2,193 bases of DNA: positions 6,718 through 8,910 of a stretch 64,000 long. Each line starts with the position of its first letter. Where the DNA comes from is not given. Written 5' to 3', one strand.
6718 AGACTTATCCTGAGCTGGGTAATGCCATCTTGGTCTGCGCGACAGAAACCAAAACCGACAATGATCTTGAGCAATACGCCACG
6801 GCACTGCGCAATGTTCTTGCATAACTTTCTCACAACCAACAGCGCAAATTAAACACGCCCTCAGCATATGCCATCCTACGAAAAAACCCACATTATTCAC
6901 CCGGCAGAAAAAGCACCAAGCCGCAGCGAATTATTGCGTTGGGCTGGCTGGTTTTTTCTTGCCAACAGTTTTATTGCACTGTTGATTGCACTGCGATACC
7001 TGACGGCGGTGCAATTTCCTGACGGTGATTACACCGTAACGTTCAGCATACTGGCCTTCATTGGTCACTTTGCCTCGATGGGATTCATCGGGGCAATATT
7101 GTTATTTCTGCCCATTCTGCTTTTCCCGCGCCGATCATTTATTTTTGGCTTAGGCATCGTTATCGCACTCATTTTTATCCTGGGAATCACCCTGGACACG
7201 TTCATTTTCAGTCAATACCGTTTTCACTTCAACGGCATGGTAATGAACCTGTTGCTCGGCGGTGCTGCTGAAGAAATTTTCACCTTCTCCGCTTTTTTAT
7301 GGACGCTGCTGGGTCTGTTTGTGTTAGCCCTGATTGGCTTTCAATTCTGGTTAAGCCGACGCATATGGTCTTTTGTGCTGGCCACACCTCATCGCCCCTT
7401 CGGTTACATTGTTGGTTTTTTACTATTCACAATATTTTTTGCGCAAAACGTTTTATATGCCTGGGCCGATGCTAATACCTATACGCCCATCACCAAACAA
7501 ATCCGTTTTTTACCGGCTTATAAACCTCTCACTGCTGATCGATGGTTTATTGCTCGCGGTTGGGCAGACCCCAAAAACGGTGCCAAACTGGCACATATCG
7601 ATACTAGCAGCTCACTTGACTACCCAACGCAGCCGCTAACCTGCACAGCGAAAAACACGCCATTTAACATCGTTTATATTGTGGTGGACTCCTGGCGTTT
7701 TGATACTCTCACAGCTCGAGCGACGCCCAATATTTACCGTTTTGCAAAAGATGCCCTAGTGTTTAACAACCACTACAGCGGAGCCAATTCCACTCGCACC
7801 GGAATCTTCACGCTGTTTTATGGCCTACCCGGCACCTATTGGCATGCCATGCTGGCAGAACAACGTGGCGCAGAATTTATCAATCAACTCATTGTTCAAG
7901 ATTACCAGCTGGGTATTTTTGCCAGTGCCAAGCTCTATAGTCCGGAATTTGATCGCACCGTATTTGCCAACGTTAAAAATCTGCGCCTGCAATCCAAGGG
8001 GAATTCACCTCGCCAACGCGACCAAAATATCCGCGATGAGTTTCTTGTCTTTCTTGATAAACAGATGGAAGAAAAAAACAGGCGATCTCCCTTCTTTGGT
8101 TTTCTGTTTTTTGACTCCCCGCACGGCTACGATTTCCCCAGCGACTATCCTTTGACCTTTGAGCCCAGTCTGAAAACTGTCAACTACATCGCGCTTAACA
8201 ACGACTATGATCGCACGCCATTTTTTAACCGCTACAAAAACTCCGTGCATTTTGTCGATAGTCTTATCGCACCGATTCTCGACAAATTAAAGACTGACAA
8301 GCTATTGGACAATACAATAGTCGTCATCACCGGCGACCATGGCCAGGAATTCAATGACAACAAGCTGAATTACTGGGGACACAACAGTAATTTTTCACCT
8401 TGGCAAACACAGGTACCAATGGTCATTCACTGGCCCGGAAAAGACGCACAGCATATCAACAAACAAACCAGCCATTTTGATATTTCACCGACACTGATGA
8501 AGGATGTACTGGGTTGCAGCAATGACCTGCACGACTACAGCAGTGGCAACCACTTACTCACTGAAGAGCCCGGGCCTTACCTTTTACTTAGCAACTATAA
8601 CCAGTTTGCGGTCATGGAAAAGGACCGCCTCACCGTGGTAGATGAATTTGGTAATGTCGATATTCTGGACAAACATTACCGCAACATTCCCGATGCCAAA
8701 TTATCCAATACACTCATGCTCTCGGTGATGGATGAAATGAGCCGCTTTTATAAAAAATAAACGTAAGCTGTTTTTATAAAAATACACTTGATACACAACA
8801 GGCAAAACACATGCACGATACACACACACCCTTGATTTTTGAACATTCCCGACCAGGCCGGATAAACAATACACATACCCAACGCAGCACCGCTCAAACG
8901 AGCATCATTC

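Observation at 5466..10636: gcvPA and gcvPB separated by a lower-GC YejM/PbgA-like sulfatase-family membrane protein gene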

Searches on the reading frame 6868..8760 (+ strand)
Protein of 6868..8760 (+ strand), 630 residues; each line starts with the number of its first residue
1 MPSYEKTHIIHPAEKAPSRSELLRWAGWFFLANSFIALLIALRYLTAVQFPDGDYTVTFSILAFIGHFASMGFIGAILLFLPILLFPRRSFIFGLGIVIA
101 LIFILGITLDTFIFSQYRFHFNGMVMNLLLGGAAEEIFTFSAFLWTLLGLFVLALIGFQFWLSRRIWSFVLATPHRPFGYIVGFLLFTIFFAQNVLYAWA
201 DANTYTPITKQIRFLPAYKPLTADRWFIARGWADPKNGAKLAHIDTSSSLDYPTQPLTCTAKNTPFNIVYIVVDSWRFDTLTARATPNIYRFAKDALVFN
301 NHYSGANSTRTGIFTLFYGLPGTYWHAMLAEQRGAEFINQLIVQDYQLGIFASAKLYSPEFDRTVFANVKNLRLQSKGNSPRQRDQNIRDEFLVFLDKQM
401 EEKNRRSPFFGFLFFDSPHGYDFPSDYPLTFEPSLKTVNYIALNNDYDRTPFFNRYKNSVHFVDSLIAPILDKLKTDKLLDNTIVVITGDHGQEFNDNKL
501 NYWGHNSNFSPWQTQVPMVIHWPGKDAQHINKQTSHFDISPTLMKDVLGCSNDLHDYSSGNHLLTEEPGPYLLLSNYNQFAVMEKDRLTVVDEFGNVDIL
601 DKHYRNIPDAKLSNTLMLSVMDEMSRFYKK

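Call 4: search_protein_families(library=pfam, proteins=[window:6868-8760:+])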
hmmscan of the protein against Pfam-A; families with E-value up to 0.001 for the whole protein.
window:6868-8760:+ (630 aa): 4 families
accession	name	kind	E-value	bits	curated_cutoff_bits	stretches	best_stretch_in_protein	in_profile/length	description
PF11893.13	DUF3413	-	3e-51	174.5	27.1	1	18-259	7-248/248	Domain of unknown function (DUF3413)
PF00884.28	Sulfatase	-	6e-38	131.3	25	1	267-545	2-297/301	Sulfatase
PF01663.27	Phosphodiest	-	7e-08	32.9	23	1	455-524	183-256/342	Type I phosphodiesterase / nucleotide pyrophosphatase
PF02995.22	DUF229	-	4e-05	22.9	25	1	441-504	313-354/496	Protein of unknown function (DUF229)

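Call 5: search_protein_families(library=ncbifam, proteins=[window:6868-8760:+])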
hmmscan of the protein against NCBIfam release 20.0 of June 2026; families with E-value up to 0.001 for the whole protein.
window:6868-8760:+ (630 aa): 16 families
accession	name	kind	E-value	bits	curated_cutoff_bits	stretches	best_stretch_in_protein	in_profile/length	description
NF038282.1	LapC_YejM_PbgA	exception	3e-86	290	825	1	20-628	13-582/584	LPS biosynthesis-modulating metalloenzyme YejM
NF010322.0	PRK13759.1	equivalog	2.6e-13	49.3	481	2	454-544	268-360/486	arylsulfatase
TIGR03417.1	chol_sulfatase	equivalog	5.4e-13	48.6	433.45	1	456-563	255-360/500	choline-sulfatase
NF045661.1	HdlasePehA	equivalog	6.4e-11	41.5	900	1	457-549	285-376/506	phosphoric/sulfuric ester hydrolase PehA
NF028537.1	P_eth_NH2_trans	domain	5.2e-10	38.4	500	1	75-539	52-504/527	phosphoethanolamine--lipid A transferase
NF053595.1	LptchSynLtaSGpos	equivalog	1.6e-09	36.9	970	1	451-567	425-544/626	lipoteichoic acid synthase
NF008593.0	PRK11560.1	equivalog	4e-08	32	493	1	380-522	361-496/563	kdo(2)-lipid A phosphoethanolamine 7''-transferase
NF033409.0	poly_MCR3_broad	equivalog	1.2e-06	27.4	1075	1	365-521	323-478/535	MCR-3-related phosphoethanolamine--lipid A transferase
NF033408.5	polymyxin_MCR3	exception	4.3e-06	25.6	1225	1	365-521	327-482/540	MCR-3 family phosphoethanolamine--lipid A transferase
NF033671.1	polymyxin_MCR7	exception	2e-05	23.3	1250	1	368-521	328-480/539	MCR-7 family phosphoethanolamine--lipid A transferase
NF053859.1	polymyxin_MCR13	exception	2.2e-05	23.5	1250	1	452-521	412-482/541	MCR-13 family phosphoethanolamine--lipid A transferase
NF008619.0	PRK11598.1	equivalog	3.9e-05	22.4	660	1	446-527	411-492/546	phosphoethanolamine transferase EptA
NF007933.0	PRK10649.1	subfamily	0.00018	20.2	404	1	427-520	400-493/577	phosphoethanolamine transferase CptA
NF033862.2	polymyxin_MCR10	exception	0.0002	20.1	1250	1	451-532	411-495/539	MCR-10 family phosphoethanolamine--lipid A transferase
NF033836.1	polymyxin_MCR9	exception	0.00026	19.8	1240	1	452-531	412-494/539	MCR-9 family phosphoethanolamine--lipid A transferase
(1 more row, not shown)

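Call 11: find_encoding_contigs(protein=window:6868-8760:+, flank=10000, max_places=6)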
Protein window:6868-8760:+ (630 aa): 4 contigs read that carry it; 3 places shown.
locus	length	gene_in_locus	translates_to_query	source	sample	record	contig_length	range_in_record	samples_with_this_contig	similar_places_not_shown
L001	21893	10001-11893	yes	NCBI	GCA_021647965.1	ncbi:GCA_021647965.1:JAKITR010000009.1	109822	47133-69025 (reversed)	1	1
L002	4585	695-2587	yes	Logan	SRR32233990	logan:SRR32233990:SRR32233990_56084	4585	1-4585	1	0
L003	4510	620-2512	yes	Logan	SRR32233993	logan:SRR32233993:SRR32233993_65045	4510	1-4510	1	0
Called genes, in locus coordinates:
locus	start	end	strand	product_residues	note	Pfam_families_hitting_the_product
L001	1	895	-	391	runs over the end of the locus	PF12094:DUF3570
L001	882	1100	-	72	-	PF14086:DUF4266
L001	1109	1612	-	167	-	PF00578:AhpC-TSA, PF08534:Redoxin, PF00255:GSHPx, PF13098:Thioredoxin_2, PF00085:Thioredoxin, PF13905:Thioredoxin_8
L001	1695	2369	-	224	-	PF13505:OMP_b-brl (faint)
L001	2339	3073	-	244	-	PF06347:SH3_4 (weak), PF08239:SH3_3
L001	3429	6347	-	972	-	PF18582:HZS_alpha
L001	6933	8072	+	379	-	PF01571:GCV_T, PF08669:GCV_T_C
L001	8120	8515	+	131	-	PF01597:GCV_H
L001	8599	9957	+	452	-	PF02347:GDC-P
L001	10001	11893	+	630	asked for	PF11893:DUF3413, PF00884:Sulfatase, PF01663:Phosphodiest (faint)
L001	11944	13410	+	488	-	PF02347:GDC-P, PF00266:Aminotran_5 (weak), PF21478:GcvP2_C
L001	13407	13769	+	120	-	PF01219:DAGK_prokar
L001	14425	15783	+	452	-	PF01654:Cyt_bd_oxida_I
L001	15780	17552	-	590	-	PF00989:PAS, PF08448:PAS_4 (weak), PF13426:PAS_9, PF00158:Sigma54_activat, PF14532:Sigma54_activ_2, PF07728:AAA_5 (weak), PF25601:AAA_lid_14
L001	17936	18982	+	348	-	PF03150:CCP_MauG, PF00034:Cytochrom_C (faint), PF21419:RoxA-like_Cyt-c (weak)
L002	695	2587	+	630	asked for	PF11893:DUF3413, PF00884:Sulfatase, PF01663:Phosphodiest (faint)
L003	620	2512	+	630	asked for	PF11893:DUF3413, PF00884:Sulfatase, PF01663:Phosphodiest (faint)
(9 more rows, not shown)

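Call 12: find_homologous_proteins(query=window:6868-8760:+)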
Query window:6868-8760:+ (630 aa): 1829 proteins with E <= 0.001 among 8000 candidates; the best 120 are listed.
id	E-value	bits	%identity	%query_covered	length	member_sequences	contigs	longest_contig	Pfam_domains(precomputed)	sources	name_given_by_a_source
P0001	0.0e+0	1456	99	100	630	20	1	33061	PF11893.14,PF01663.28,PF00884.29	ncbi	-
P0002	0.0e+0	1326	90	100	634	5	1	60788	PF11893.14,PF01663.28,PF00884.29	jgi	-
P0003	0.0e+0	1315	90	100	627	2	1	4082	PF11893.14,PF02995.23,PF01663.28,PF00884.29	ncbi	-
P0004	0.0e+0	1307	89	100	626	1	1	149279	PF11893.14,PF02995.23,PF01663.28,PF00884.29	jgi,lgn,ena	-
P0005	0.0e+0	1306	88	100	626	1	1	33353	PF11893.14,PF02995.23,PF01663.28,PF00884.29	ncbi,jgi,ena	-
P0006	0.0e+0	1297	88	100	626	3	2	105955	PF11893.14,PF01663.28,PF00884.29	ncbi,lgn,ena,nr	ncbi:MAG TPA: DUF3413 domain-containing protein [Gammaproteobacteria bacterium]|nr:DUF3413 domain-co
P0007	0.0e+0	1231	83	100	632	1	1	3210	PF11893.14,PF01663.28,PF00884.29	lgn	-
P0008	0.0e+0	1218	81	100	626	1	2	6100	PF11893.14,PF02995.23,PF01663.28,PF00884.29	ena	-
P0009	0.0e+0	1216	81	100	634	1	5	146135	PF11893.14,PF01663.28,PF00884.29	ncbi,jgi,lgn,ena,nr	ncbi:MAG: DUF3413 domain-containing protein [Ectothiorhodospiraceae bacterium]|nr:DUF3413 domain-con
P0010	0.0e+0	1210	81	100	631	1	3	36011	PF11893.14,PF01663.28,PF00884.29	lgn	-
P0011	0.0e+0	1195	79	100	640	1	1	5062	PF11893.14,PF01663.28,PF00884.29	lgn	-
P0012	0.0e+0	1194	79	100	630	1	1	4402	PF11893.14,PF01663.28,PF00884.29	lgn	-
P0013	0.0e+0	1180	79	100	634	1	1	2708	PF11893.14,PF01663.28,PF00884.29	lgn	-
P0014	0.0e+0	1174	78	100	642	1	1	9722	PF11893.14,PF01663.28,PF00884.29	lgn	-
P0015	0.0e+0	1173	78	100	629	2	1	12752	PF11893.14,PF01663.28,PF00884.29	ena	-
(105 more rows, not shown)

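Call 15: find_related_loci(query=A1, collection=genome_contigs, flank=8000)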
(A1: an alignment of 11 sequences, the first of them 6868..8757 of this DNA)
Query A1 (630 aa) in genome_contigs; peptide patterns used: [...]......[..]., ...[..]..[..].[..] (x = any residue, [..] = any of these).
515 stretches matched a pattern; 490 encode a relative of the query (tblastn E <= 1e-3); the best 80 are kept; 80 distinct loci.
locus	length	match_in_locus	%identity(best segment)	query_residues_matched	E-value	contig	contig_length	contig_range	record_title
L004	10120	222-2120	93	1-630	0e+0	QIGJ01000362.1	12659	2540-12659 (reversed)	MAG: Gammaproteobacteria bacterium isolate SZUA-152 Ga0063293_10014553, whole genome shotgun sequence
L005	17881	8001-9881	90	1-630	0e+0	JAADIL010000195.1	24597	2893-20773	MAG: Gammaproteobacteria bacterium isolate M_MetaBat.51 contig-127_2596, whole genome shotgun sequence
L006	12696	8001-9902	81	1-630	0e+0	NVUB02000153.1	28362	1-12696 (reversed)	MAG: Ectothiorhodospiraceae bacterium isolate NORP100 NORP100_153, whole genome shotgun sequence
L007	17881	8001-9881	82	1-630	0e+0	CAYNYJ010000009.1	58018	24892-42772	MAG TPA_asm: uncultured Ectothiorhodospiraceae bacterium isolate SRP215229_co1_30 genome assembly, contig: NODE_270_leng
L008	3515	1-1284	99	203-630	0e+0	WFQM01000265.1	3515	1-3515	MAG: Gammaproteobacteria bacterium isolate S013_42 k151_45038, whole genome shotgun sequence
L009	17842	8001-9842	67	11-630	0e+0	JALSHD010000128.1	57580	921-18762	MAG: Chromatiales bacterium isolate 354-166_metabat1_scaf2bin.070 354-166_scaffold_406_c1, whole genome shotgun sequence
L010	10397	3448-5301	66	4-630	0e+0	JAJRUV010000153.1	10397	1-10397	MAG: Gammaproteobacteria bacterium isolate Dive96_bin10.234 k141_4235115, whole genome shotgun sequence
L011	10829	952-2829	88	1-630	0e+0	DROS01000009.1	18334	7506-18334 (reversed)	MAG TPA_asm: Gammaproteobacteria bacterium isolate HyVt-540 HyVt-540_k145_1117038, whole genome shotgun sequence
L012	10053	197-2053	64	1-629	0e+0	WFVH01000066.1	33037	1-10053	MAG: Gammaproteobacteria bacterium isolate S140_32 k151_539814, whole genome shotgun sequence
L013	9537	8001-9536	97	1-512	0e+0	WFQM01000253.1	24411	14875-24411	MAG: Gammaproteobacteria bacterium isolate S013_42 k151_42584, whole genome shotgun sequence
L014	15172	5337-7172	56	14-630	0e+0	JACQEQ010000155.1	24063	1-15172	MAG: Gammaproteobacteria bacterium isolate NC_groundwater_1025_Pr1_S-0.65um_55_8 Montesol18_Sp65_coassembly_scaffold_554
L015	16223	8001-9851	55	9-630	0e+0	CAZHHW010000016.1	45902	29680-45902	MAG TPA_asm: uncultured Gammaproteobacteria bacterium isolate SRP193066_co2_437 genome assembly, contig: NODE_308_length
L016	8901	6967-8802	53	14-630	0e+0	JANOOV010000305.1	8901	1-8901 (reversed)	MAG: Gammaproteobacteria bacterium isolate VAR_43_metabat_102 VAR_43_k141_3396710, whole genome shotgun sequence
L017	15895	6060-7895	54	14-630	0e+0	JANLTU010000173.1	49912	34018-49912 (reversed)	MAG: Gammaproteobacteria bacterium isolate OTE_25_metabat_136 OTE_25_k141_244120, whole genome shotgun sequence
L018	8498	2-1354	68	174-630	0e+0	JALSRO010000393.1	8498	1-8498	MAG: Chromatiales bacterium isolate 356-308_metabat1_scaf2bin.075 356-308_scaffold_5772_c1, whole genome shotgun sequenc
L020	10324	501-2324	51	14-630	0e+0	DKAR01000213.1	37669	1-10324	MAG TPA_asm: Proteobacteria bacterium UBA6921 UBA6921_contig_4963, whole genome shotgun sequence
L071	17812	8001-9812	39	18-629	2e-140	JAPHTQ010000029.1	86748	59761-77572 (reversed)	MAG: Gammaproteobacteria bacterium isolate N2M-Bin_1 c_000000067654, whole genome shotgun sequence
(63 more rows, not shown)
